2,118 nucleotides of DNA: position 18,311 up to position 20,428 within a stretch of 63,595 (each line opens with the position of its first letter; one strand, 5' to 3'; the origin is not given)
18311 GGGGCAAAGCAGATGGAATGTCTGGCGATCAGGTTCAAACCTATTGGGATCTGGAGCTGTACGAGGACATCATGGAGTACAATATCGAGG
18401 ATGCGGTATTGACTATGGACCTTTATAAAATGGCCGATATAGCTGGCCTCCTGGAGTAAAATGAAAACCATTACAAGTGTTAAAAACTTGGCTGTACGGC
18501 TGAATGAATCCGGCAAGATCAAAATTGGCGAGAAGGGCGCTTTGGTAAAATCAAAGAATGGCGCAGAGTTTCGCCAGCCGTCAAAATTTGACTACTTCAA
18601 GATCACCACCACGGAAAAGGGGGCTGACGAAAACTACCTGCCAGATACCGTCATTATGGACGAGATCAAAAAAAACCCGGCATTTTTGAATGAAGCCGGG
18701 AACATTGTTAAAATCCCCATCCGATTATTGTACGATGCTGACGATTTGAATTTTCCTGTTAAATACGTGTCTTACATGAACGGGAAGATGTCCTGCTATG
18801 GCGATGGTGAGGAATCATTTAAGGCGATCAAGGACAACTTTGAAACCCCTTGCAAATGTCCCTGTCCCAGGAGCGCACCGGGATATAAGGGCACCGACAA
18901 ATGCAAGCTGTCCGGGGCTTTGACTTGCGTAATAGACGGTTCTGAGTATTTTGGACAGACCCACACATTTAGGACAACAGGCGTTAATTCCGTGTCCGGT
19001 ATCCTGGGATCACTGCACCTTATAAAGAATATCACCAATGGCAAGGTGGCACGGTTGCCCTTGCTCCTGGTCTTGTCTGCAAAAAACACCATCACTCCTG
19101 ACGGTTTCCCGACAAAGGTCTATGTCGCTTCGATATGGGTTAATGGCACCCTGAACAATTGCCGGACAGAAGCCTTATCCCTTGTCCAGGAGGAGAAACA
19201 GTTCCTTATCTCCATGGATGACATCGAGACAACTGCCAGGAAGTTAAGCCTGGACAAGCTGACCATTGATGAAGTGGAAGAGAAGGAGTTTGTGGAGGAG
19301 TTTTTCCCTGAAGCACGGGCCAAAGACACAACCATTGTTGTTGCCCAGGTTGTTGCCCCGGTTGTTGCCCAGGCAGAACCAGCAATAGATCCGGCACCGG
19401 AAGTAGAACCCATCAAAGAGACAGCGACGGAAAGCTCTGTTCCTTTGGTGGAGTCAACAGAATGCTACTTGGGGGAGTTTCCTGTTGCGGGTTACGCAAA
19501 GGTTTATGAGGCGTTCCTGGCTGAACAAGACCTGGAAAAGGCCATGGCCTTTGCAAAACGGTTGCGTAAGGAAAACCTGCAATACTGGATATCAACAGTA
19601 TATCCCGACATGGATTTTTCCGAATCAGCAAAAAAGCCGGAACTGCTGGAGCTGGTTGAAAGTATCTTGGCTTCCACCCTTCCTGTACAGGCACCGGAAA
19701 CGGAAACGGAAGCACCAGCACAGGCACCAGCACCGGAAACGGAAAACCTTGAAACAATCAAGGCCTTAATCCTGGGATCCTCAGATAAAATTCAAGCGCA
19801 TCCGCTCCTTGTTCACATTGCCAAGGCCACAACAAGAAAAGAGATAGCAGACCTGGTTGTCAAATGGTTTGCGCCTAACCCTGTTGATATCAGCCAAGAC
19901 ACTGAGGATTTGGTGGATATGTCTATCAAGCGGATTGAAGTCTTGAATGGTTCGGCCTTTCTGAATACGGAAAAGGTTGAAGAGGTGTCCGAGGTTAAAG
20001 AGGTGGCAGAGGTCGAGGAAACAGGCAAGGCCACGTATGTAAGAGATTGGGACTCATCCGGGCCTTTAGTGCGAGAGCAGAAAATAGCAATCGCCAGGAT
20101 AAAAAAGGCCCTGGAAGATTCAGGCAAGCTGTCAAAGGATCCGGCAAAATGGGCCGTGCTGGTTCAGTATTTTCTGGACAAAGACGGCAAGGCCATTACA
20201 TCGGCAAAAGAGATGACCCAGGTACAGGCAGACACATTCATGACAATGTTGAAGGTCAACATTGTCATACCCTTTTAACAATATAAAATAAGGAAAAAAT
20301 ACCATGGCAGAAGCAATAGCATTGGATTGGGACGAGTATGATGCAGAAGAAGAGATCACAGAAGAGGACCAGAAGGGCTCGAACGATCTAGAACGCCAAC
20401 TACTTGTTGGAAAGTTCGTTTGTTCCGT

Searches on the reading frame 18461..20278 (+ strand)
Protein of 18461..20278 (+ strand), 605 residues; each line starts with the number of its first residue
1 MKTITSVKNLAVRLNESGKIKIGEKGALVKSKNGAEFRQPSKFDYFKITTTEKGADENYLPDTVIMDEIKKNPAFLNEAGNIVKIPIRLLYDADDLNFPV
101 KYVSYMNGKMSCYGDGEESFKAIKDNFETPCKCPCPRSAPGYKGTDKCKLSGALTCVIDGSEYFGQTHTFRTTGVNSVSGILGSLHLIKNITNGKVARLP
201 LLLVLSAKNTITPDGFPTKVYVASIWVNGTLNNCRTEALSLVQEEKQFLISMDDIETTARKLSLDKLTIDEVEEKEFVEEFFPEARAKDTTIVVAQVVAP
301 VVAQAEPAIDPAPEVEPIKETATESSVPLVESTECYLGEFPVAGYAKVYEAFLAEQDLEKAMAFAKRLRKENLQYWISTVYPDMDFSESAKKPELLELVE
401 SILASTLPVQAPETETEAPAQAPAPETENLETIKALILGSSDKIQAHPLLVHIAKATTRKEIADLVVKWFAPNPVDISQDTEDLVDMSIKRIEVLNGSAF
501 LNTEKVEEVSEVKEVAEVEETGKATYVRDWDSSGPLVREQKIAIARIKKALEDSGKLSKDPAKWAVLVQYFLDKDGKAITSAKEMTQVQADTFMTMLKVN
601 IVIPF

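Call 10: search_protein_families(library=phrogs, proteins=[window:18461-20278:+], max_evalue=0.001)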
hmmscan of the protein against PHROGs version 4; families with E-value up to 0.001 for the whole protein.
window:18461-20278:+ (605 aa): 0 families

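Call 11: search_protein_families(library=pfam, proteins=[window:18461-20278:+], max_evalue=0.001)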
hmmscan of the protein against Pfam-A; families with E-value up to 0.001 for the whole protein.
window:18461-20278:+ (605 aa): 1 family
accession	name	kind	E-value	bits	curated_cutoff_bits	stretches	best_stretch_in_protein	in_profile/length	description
PF18897.5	Gp3-like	-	8.6e-23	81.6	23.6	1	18-227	2-190/191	Recombination directionality factor-like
